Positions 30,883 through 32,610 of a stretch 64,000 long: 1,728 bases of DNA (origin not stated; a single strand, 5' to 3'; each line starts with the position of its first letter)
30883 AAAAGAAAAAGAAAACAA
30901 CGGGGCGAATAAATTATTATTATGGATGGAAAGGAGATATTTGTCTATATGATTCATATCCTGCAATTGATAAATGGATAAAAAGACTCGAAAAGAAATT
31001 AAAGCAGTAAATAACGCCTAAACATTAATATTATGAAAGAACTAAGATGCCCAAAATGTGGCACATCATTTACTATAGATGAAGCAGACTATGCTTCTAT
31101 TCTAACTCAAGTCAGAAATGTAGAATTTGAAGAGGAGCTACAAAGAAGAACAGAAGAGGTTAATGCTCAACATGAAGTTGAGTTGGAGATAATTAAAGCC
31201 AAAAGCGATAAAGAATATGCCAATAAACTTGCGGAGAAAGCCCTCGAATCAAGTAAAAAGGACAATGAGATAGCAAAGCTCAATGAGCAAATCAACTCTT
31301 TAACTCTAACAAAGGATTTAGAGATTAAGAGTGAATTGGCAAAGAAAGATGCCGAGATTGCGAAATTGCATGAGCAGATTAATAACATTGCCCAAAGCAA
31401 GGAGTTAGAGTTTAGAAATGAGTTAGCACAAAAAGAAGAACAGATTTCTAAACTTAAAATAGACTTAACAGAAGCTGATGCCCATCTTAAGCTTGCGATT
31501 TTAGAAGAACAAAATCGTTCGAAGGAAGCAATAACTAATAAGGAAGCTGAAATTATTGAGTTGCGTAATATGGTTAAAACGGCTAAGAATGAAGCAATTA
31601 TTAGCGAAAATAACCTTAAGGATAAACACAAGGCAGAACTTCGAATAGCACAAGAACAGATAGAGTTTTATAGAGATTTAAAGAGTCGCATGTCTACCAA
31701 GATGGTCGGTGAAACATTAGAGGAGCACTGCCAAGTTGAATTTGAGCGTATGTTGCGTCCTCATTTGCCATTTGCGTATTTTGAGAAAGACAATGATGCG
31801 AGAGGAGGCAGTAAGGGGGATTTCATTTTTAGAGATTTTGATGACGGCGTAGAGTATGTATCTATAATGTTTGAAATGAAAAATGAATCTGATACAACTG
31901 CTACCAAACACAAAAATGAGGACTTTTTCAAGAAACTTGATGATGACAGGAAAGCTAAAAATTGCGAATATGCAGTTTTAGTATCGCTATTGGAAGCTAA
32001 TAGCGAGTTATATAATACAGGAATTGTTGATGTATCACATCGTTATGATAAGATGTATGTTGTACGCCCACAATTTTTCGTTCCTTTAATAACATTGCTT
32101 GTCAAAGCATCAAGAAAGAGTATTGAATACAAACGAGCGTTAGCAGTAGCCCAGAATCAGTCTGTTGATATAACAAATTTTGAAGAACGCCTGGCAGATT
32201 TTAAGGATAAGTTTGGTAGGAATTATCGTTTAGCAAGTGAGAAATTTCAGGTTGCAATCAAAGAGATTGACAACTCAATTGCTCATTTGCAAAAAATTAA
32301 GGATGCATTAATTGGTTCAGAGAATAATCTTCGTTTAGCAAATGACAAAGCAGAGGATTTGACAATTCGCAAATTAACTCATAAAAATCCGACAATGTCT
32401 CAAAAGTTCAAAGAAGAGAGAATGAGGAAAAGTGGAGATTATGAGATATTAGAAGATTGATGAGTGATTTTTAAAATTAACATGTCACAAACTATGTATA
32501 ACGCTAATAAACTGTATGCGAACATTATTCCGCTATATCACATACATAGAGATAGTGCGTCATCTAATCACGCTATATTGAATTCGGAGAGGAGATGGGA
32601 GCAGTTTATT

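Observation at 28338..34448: Four-gene operon: cytoplasmic LRR+TPR protein, DUF2130, HEPN-like Rx4H protein, N6-adenine methyltransferase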

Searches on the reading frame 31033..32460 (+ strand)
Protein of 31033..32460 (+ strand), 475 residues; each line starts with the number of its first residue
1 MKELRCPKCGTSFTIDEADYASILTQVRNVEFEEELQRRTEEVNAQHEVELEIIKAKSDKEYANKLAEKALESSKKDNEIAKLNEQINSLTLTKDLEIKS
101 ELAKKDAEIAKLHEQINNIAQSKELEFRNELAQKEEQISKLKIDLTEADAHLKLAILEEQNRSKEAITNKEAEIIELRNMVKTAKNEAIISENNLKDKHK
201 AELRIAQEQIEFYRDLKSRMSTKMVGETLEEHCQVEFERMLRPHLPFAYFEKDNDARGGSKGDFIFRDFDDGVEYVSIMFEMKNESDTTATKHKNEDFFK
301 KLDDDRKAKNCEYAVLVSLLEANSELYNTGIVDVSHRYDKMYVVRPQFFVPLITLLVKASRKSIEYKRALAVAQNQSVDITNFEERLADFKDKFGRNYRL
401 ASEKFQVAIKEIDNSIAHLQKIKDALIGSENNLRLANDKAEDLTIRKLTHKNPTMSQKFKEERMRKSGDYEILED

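Call 3: search_protein_families(library=pfam, proteins=[window:31033-32460:+], max_evalue=0.01)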
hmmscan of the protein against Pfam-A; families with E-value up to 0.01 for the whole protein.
window:31033-32460:+ (475 aa): 1 family
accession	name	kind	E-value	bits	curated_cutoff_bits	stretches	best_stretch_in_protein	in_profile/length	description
PF09903.14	DUF2130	-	6.9e-86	288.1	26.7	1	193-450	2-254/255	Uncharacterized protein conserved in bacteria (DUF2130)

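Call 4: search_protein_families(library=padloc, proteins=[window:31033-32460:+], max_evalue=0.01)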
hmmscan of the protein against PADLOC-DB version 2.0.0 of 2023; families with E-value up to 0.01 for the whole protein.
window:31033-32460:+ (475 aa): 0 families

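Call 5: search_protein_families(library=ncbifam, proteins=[window:31033-32460:+], max_evalue=0.01)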
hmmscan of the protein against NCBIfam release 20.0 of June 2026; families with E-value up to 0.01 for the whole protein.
window:31033-32460:+ (475 aa): 0 families

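Call 31: find_related_loci(query=window:31033-32460:+, collection=genome_contigs, flank=10000)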
Query window:31033-32460:+ (475 aa) in genome_contigs; peptide patterns used: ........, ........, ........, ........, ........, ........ (x = any residue, [..] = any of these).
600 stretches matched a pattern (row limit reached: there are more); 595 encode a relative of the query (tblastn E <= 1e-3); the best 80 are kept; 80 distinct loci.
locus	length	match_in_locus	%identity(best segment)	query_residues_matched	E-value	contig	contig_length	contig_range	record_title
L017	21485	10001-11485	58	1-466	0e+0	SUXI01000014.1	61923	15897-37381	MAG: Bacteroidales bacterium isolate SIG120 NODE_11587_length_61923_cov_40.820085, whole genome shotgun sequence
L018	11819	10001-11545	55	1-455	6e-174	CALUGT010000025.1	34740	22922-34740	MAG: uncultured Bacteroidales bacterium isolate BRZ_PT__bin10 genome assembly, contig: BRZ_PT__NODE_1909_length_34740_co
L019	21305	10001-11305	57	1-465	3e-172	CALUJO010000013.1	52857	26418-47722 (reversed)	MAG: uncultured Bacteroidaceae bacterium isolate BRZ_KG__bin50 genome assembly, contig: BRZ_KG__NODE_784_length_52857_co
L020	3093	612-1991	55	1-468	2e-179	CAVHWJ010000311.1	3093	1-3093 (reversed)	uncultured Prevotella sp. isolate H07654-L1_cleanbin_000043 genome assembly, contig: Spades_H07654-L1_contig_20245, whol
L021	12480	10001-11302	56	1-463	6e-168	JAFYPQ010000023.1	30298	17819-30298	MAG: Bacteroidales bacterium isolate RGIG7307 Water_buffalos_Cecum-4__c408141, whole genome shotgun sequence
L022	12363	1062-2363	54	1-463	1e-167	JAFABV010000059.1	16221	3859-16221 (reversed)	MAG: Bacteroidetes bacterium isolate OH_SBB_148 k127_292294, whole genome shotgun sequence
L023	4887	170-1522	54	1-469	1e-167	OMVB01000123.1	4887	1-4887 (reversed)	uncultured Prevotellaceae bacterium isolate hRUG909 genome assembly, contig: NODE_26430_length_4887_cov_5.92881, whole g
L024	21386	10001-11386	53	2-470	1e-163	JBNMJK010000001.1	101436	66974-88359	MAG: Sodaliphilus sp. isolate CM_BacSod2052.72 k141_709050_length_101436_cov_10.0495, whole genome shotgun sequence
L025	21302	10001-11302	56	1-463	2e-163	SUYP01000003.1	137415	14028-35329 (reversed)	MAG: Bacteroidales bacterium isolate SIG153 NODE_511_length_137415_cov_13.743823, whole genome shotgun sequence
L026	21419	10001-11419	54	1-472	2e-162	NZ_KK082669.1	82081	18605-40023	Prevotella sp. HJM029 scaf000098, whole genome shotgun sequence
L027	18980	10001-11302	55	1-463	3e-161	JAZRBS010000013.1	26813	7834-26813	MAG: Candidatus Cryptobacteroides sp. isolate T1900045124_TC20190118.MAGScoT_cleanbin_000021 SGB_4859_k141_2601109, whol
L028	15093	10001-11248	53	1-463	9e-161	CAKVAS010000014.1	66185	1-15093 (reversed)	MAG: uncultured Bacteroidales bacterium isolate REFINED_METABAT215_TOP10_CONTIGS_1500_ASSEMBLY_K77_MERGED__Hadza_MoBio_h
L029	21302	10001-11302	52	1-463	2e-159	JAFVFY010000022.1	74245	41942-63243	MAG: Prevotella sp. isolate RGIG5135 Sheep_Abomasum-1__c209, whole genome shotgun sequence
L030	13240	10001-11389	54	1-463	2e-159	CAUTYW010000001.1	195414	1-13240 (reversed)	MAG TPA_asm: uncultured Prevotellaceae bacterium isolate ERR10228845_bin.1_MetaWRAP_v1.3_MAG genome assembly, contig: ER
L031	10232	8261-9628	55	1-463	3e-154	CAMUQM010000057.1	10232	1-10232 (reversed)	MAG TPA_asm: uncultured Prevotella sp. isolate SRR8786262_bin.2_metaWRAP_v1.3_MAG genome assembly, contig: ERZ11772365.1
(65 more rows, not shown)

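Call 54: search_solved_structures(query=window:31033-32460:+, max_evalue=1, show_alignments=1)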
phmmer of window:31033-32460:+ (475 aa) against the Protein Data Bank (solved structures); distinct sequences matched with E-value up to 1: 0.

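Call 67: search_solved_structures(query=A4, max_evalue=10, show_alignments=3)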
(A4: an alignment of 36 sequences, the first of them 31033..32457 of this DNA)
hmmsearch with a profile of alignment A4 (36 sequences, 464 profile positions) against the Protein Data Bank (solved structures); distinct sequences matched with E-value up to 10: 49.
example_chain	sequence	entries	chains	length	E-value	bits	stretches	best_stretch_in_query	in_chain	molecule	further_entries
7kjr_C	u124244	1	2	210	0.031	16.2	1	29-175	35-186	Apolipoprotein A-I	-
8eqs_C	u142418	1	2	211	0.031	16.2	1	29-175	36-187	Apolipoprotein A-I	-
6pts_A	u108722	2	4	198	0.035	16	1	29-166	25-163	Apolipoprotein A-I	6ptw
2msc_A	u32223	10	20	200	0.036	16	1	29-166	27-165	Apolipoprotein A-I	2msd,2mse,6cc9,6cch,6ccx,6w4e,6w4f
4v6m_A0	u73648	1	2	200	0.047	15.6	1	29-175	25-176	Apolipoprotein A-I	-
1av1_A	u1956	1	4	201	0.047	15.6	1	29-175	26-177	APOLIPOPROTEIN A-I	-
9okb_K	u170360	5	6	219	0.068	15.1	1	119-207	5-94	bmCENP-K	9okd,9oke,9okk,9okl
3k2s_A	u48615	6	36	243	0.072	15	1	29-174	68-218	Apolipoprotein A-I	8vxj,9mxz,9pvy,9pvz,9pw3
9cuy_c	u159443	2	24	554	0.22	13.4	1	84-174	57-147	Short tail fiber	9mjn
3r2p_A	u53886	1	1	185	0.24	13.3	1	29-175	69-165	Apolipoprotein A-I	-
3s84_A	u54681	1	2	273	0.24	13.3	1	31-189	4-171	Apolipoprotein A-IV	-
9tlt_A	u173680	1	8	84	0.26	13.1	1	111-180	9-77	Sc-apCC-2-KLHL20-4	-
6swa_R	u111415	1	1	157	0.28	13.1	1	8-74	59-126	60S ribosomal protein L21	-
4v5z_Bq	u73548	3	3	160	0.29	13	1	8-74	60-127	60S Ribosomal protein L21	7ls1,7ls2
6clz_B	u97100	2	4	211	0.31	12.9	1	29-133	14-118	Apolipoprotein A-I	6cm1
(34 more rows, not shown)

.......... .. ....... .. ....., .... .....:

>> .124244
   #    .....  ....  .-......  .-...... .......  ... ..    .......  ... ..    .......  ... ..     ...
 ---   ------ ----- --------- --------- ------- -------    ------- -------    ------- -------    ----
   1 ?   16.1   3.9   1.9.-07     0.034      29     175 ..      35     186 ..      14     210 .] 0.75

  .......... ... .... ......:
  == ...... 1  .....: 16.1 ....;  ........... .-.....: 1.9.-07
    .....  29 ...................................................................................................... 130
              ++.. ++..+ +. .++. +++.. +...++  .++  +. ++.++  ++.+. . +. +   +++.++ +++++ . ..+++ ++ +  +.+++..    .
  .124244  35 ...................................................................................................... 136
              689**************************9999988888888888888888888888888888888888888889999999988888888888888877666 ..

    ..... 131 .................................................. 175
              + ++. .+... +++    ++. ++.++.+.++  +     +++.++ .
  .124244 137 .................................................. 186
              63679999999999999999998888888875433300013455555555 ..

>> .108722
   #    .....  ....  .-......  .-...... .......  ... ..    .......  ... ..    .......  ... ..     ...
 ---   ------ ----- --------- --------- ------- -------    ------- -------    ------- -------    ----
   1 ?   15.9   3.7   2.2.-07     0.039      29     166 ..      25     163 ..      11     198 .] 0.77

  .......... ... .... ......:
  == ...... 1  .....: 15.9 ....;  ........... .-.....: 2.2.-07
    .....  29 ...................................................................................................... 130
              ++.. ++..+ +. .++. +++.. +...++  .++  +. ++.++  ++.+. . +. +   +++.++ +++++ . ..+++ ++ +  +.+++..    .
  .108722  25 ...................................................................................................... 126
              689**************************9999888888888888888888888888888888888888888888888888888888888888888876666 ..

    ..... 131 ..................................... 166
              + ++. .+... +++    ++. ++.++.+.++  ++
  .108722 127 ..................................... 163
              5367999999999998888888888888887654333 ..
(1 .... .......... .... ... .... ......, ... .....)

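Call 74: search_protein_families(library=padloc, alignment_id=A5, max_evalue=0.00001)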
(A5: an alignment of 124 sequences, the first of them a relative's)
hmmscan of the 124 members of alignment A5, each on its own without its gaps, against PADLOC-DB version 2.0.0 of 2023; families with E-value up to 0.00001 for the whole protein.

A. member 1, L017:9234-9878:- (215 aa): 0 families

B. families by the number of members that match (of 124 scanned): 233 families (the first 25 are shown)
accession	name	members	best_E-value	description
PDLC02358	Old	3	8.7e-58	Old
PDLC02979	AriA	3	5.5e-47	-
PDLC00096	GajA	3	8.3e-30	AAA ATPase domain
PDLC00067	GajA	3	2.5e-29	AAA ATPase domain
PDLC00071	GajA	3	1e-25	AAA ATPase domain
PDLC00085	GajA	3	1.2e-25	AAA ATPase domain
PDLC00086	GajA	3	1.4e-25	AAA ATPase domain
PDLC00070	GajA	3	4.1e-25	AAA ATPase domain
PDLC00077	GajA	3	2e-23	AAA ATPase domain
PDLC00065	GajA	3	4.8e-23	AAA ATPase domain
PDLC00094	GajA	3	1.1e-22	AAA ATPase domain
PDLC04168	GajA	3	1.7e-22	-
PDLC00062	GajA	3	5.8e-22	AAA ATPase domain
PDLC00093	GajA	3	7.1e-21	AAA ATPase domain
PDLC00073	GajA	3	2.3e-20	AAA ATPase domain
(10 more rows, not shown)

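Call 75: search_protein_families(library=pfam, alignment_id=A5, max_evalue=0.00001)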
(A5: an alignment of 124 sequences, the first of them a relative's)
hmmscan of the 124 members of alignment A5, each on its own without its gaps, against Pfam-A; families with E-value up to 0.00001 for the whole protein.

A. member 1, L017:9234-9878:- (215 aa): 0 families

B. families by the number of members that match (of 124 scanned): 122 families (the first 25 are shown)
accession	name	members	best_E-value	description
PF00152.25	tRNA-synt_2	3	3.1e-85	tRNA synthetases class II (D, K and N)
PF13175.12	AAA_15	3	9.2e-44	AAA ATPase domain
PF00271.37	Helicase_C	3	7.1e-17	Helicase conserved C-terminal domain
PF20469.4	OLD-like_TOPRIM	3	3.8e-15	Overcoming lysogenization defect protein-like, TOPRIM domain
PF13304.12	AAA_21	3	1.6e-14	AAA domain, putative AbiEii toxin, Type IV TA system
PF01336.31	tRNA_anti-codon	3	2.4e-12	OB-fold nucleic acid binding domain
PF00731.26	AIRC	2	5.4e-64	AIR carboxylase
PF00106.31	adh_short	2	5e-56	short chain dehydrogenase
PF01554.23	MatE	2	3.4e-53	MatE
PF13561.12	adh_short_C2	2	5.4e-38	Enoyl-(Acyl carrier protein) reductase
PF01219.24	DAGK_prokar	2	6.7e-34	Prokaryotic diacylglycerol kinase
PF03023.19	MurJ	2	5.7e-17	Lipid II flippase MurJ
PF08659.16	KR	2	1.5e-13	KR domain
PF13476.12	AAA_23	2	5.9e-13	AAA domain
PF11398.14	DUF2813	2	3.5e-11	Protein of unknown function (DUF2813)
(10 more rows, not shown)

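Call 80: search_protein_families(library=phrogs, proteins=[window:31033-32460:+], max_evalue=0.001)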
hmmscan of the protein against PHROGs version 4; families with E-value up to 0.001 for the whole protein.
window:31033-32460:+ (475 aa): 0 families

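Call 95: search_dna_similar(query=window:31033-32460:+, collection=plasmids, mode=protein, max_evalue=1e-10, max_rows=25, rows=spread)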
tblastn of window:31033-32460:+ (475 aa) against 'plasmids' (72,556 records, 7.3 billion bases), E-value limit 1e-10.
Records with a match: 68; places in all: 70; records where one place covers at least 80% of the query: 61.
Best place of each record, by identity: 60-80% 3; <60% 65.
By first word of the organism name: Bradyrhizobium 31; Ralstonia 13; Lactococcus 13; Arthrobacter 2; Citrobacter 1; Enterobacter 1; Paraburkholderia 1; Ochrobactrum 1; Mitsuaria 1; Aristaeella 1; and 3 more.
By predicted mobility (MOB-suite, as given by PLSDB): conjugative 29; mobilizable 22; non-mobilizable 17.
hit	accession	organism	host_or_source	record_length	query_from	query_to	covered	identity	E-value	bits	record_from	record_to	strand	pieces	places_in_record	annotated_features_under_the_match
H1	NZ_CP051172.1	Ralstonia pseudosolanacearum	Whole organism,potato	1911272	1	469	99%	50.3%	2e-127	415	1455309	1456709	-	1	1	none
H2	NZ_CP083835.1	Enterobacter asburiae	Homo sapiens,sputum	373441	1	471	99%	48.9%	5e-125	408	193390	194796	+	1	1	DUF2130 domain-containing protein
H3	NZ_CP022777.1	Ralstonia solanacearum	Solanum tuberosum,single cell,Potato ...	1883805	1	469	99%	49.1%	2e-126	412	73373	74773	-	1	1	none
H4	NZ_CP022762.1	Ralstonia solanacearum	Solanum tuberosum,single cell,Potato ...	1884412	1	469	99%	49.1%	2e-126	412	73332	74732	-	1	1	none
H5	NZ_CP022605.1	Ochrobactrum quorumnocens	cell culture,rhizosphere of potato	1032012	1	461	97%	49.3%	3e-127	414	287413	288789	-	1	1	record has no annotation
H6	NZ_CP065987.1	Lactococcus lactis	-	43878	1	460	97%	48.9%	2e-124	406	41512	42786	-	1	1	DUF2130 domain-containing protein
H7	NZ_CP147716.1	Bradyrhizobium sp. 27S5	-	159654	1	461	97%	48.8%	4e-123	402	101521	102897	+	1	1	DUF2130 domain-containing protein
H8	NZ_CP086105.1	Ralstonia sp. RS650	sunflower,cell culture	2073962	1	469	99%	47.8%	3e-120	394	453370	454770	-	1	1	none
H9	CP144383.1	Ralstonia solanacearum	tobacco,whole organism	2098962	1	469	99%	47.8%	3e-120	394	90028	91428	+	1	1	DUF2130 domain-containing protein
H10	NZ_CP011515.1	Mitsuaria sp. 7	Bacterium from forest soil.,forest soil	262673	1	461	97%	48.5%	1e-122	401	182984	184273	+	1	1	DUF2130 domain-containing protein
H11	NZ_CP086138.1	Bradyrhizobium barranii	Glycine max cv. AC Orford,Cell ...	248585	1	461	97%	48.3%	3e-122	400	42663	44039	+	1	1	DUF2130 domain-containing protein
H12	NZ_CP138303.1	Bradyrhizobium japonicum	Glycine max,cell culture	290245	1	461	97%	48.3%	3e-122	400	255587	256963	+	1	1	DUF2130 domain-containing protein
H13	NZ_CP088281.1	Bradyrhizobium barranii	Glycine max cv. AC Glengarry,cell ...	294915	1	461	97%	48.3%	3e-122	400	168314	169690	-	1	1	DUF2130 domain-containing protein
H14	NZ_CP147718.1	Bradyrhizobium sp. 2S1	-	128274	1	461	97%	48.3%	4e-122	399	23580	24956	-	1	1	DUF2130 domain-containing protein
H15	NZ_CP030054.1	Bradyrhizobium guangzhouense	Arachis hypogaea,Microbe,nodule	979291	1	461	97%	48.3%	6e-121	396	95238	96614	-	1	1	DUF2130 domain-containing protein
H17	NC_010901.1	Lactococcus lactis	-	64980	1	460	97%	48.1%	5e-121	396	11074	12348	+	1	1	DUF2130 domain-containing protein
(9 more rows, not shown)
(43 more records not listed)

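Call 96: search_dna_similar(query=window:31033-32460:+, collection=phages, mode=protein, max_evalue=0.00001, max_rows=15)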
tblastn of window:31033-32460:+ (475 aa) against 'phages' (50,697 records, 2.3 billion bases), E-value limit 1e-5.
No match.

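Call 97: get_annotated_region(hit=H17, flank=7000)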
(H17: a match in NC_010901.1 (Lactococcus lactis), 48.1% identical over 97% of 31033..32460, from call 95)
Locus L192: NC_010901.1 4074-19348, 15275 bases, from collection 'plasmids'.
description: Lactococcus lactis plasmid pNP40, complete sequence
organism: Lactococcus lactis (NCBI taxid 1358)
taxonomy: Bacteria; Bacillota; Bacilli; Lactobacillales; Streptococcaceae; Lactococcus; Lactococcus lactis
host: -; source: -; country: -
typing (MOB-suite, as given by PLSDB): conjugative; replicon rep_cluster_571; relaxase MOB_Unknown; mating-pair formation MPF_T
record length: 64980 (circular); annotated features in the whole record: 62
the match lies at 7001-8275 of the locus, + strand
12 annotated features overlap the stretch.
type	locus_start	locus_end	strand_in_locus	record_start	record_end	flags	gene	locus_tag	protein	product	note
CDS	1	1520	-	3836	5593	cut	-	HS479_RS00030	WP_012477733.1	AAA family ATPase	-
CDS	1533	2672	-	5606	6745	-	-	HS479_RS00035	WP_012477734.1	DNA cytosine methyltransferase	GO:0006304 - DNA modification [Evidence IEA]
CDS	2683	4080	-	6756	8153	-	-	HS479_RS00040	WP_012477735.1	DNA cytosine methyltransferase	GO:0006304 - DNA modification [Evidence IEA]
CDS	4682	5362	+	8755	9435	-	-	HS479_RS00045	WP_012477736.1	IS6-like element ISS1D family transposase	GO:0006313 - DNA transposition [Evidence IEA]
CDS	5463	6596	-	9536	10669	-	-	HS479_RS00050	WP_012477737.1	hypothetical protein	-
CDS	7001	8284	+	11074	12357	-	-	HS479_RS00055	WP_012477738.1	DUF2130 domain-containing protein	-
CDS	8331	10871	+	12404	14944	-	-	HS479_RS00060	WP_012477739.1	TrlF family AAA-like ATPase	-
CDS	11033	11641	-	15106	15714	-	-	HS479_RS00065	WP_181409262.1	hypothetical protein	-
CDS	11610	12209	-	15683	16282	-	-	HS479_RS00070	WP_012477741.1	recombinase family protein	GO:0006310 - DNA recombination [Evidence IEA]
CDS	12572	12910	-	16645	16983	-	-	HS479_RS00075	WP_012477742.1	bacteriocin immunity protein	GO:0030153 - bacteriocin immunity [Evidence IEA]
CDS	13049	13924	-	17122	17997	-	-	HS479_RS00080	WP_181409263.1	hypothetical protein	-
CDS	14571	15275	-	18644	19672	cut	-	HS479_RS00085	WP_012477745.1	Abi family protein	-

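Call 98: get_annotated_region(hit=H6, flank=7000)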
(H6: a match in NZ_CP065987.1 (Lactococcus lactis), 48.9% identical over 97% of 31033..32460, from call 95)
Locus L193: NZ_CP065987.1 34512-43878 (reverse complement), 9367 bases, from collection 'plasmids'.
description: Lactococcus lactis strain FDAARGOS_1064 plasmid unnamed3, complete sequence
organism: Lactococcus lactis (NCBI taxid 1358)
taxonomy: Bacteria; Bacillota; Bacilli; Lactobacillales; Streptococcaceae; Lactococcus; Lactococcus lactis
host: -; source: -; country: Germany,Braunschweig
typing (MOB-suite, as given by PLSDB): conjugative; replicon rep_cluster_799; relaxase MOBP; mating-pair formation MPF_T
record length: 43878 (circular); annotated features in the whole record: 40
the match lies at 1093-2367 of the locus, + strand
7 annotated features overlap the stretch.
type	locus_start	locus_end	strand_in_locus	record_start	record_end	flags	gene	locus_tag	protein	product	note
CDS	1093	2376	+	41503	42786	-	-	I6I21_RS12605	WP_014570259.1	DUF2130 domain-containing protein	-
CDS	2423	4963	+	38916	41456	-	-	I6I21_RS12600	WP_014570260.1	TrlF family AAA-like ATPase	-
CDS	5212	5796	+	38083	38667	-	rfbC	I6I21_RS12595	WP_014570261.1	dTDP-4-dehydrorhamnose 3,5-epimerase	-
CDS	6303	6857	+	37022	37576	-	-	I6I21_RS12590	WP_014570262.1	recombinase family protein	GO:0006310 - DNA recombination [Evidence IEA]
CDS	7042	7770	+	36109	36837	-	-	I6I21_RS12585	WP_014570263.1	hypothetical protein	-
CDS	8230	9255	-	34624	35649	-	recA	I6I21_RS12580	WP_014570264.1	recombinase RecA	GO:0006310 - DNA recombination [Evidence IEA]; GO:0006281 - DNA repair [Evidence IEA]; GO:0009432 - SOS response ...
CDS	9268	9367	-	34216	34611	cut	-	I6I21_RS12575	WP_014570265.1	hypothetical protein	-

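Call 108: search_protein_families(library=pfam, proteins=[L192:8331-10868:+], max_evalue=1)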
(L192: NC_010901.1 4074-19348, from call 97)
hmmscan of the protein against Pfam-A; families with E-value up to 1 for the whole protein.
L192:8331-10868:+ (846 aa): 8 families
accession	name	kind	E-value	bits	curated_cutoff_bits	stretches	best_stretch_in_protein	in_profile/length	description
PF13304.12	AAA_21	-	3.6e-08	34.3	27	1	602-773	113-303/304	AAA domain, putative AbiEii toxin, Type IV TA system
PF13521.12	AAA_28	-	0.007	17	27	1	291-314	4-27/164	AAA domain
PF02463.25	SMC_N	-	0.017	15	40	1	425-782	74-211/220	RecF/RecN/SMC N terminal domain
PF01926.29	MMR_HSR1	-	0.027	15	21.9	0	291-309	4-22/113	50S ribosome-binding GTPase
PF13263.12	PHP_C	-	0.07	13.1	21.3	1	206-234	8-36/56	PHP-associated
PF03193.22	RsgA_GTPase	-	0.074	13.3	30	1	283-331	103-150/174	RsgA GTPase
PF13555.12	AAA_29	-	0.17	12.1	27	1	289-320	25-56/61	P-loop containing region of AAA domain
PF13173.12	AAA_14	-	0.43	11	27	1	288-324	4-41/129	AAA domain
